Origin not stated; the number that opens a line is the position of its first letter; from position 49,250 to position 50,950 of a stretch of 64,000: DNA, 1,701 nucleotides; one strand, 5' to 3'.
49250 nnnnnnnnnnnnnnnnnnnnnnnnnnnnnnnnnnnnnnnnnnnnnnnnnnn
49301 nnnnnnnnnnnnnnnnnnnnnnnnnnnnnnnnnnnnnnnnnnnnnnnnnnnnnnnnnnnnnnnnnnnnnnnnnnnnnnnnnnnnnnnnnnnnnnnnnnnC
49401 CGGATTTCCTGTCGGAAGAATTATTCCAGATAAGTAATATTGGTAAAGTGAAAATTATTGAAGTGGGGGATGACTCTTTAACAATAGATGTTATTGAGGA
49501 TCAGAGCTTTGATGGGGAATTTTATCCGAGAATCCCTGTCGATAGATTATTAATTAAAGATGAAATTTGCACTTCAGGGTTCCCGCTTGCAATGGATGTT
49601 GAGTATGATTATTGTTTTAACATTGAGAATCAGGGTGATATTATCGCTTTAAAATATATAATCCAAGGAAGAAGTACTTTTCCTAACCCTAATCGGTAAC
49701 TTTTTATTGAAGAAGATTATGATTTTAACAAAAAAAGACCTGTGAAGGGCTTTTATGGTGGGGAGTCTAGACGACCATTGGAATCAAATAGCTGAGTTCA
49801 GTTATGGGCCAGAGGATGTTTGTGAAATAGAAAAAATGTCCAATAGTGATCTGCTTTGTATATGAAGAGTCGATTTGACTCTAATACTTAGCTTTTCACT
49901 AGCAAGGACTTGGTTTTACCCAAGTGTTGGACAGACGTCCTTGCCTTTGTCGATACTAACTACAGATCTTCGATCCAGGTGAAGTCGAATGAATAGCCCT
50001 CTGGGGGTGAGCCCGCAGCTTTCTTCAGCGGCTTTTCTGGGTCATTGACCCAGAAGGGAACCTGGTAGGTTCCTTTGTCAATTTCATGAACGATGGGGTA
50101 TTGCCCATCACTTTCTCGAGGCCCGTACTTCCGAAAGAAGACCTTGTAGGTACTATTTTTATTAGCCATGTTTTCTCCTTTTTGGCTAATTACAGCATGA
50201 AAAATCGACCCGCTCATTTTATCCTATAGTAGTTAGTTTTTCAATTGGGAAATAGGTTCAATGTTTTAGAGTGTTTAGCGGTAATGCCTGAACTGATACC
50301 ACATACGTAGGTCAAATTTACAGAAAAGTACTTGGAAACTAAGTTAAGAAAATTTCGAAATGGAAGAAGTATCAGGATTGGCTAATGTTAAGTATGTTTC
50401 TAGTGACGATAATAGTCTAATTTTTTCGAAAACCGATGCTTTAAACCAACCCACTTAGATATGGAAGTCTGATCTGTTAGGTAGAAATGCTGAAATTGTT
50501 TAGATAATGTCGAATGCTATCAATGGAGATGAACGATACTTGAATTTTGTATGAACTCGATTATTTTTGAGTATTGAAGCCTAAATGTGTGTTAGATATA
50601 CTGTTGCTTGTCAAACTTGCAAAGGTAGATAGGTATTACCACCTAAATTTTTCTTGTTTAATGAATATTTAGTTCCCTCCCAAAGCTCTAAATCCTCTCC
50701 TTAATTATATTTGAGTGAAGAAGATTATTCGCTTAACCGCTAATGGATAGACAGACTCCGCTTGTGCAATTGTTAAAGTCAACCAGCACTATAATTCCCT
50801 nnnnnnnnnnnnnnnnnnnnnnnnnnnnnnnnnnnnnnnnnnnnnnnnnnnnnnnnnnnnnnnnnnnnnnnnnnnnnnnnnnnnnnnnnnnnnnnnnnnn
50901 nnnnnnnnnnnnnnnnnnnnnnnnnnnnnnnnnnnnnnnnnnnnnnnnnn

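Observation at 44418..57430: Whole accessory block abuts the 3' end of tmRNA, a classical island integration site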

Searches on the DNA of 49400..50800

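Call 31: search_rna_families(source=window, start=49400, end=50800, threshold=evalue, max_evalue=1)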
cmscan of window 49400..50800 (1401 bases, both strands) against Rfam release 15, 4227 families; matches with E-value up to 1: 1.
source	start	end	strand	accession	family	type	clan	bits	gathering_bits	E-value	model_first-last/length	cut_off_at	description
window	50482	50615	+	RF01295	SCARNA7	Gene; snRNA; snoRNA; scaRNA;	-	18.3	65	0.06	1-330/330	no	Small Cajal body-specific RNA 7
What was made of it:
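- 49700..50742 (.): 1-kb junction or scar segment between two modules, bounded by a 13-nt direct repeat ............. (49707 and 50715). It holds the GC-rich orphan gene and a pseudogene fragment. No Rfam match (call 31).
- Tried and rejected: Rfam scan of the 1-kb junction segment found nothing credible (call 31).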

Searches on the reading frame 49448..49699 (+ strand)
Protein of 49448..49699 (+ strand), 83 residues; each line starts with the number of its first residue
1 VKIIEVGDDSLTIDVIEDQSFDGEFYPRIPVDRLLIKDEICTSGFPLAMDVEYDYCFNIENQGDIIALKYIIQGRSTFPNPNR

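Call 6: search_protein_families(library=pfam, proteins=[window:49448-49699:+])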
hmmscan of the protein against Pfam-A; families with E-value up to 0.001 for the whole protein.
window:49448-49699:+ (83 aa): 0 families

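Call 28: search_protein_families(library=ncbifam, max_evalue=0.01, proteins=[window:49448-49699:+])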
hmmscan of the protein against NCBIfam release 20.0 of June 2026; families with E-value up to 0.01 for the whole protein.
window:49448-49699:+ (83 aa): 0 families

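Call 29: search_protein_families(library=phrogs, max_evalue=0.01, proteins=[window:49448-49699:+])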
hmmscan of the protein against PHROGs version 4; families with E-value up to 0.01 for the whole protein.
window:49448-49699:+ (83 aa): 0 families

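Call 81: search_protein_families(library=pfam, max_evalue=1, proteins=[window:49448-49699:+])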
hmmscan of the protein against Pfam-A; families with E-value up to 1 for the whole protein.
window:49448-49699:+ (83 aa): 0 families
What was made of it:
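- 49448..49699 (+): 83-aa ORF of unknown function, the last gene of the left module. No family hits (calls 6, 28, 81).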

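Call 83: search_protein_families(library=padloc, max_evalue=0.001, proteins=[window:49448-49699:+])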
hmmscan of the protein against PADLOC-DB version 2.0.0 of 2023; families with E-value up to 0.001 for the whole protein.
window:49448-49699:+ (83 aa): 0 families
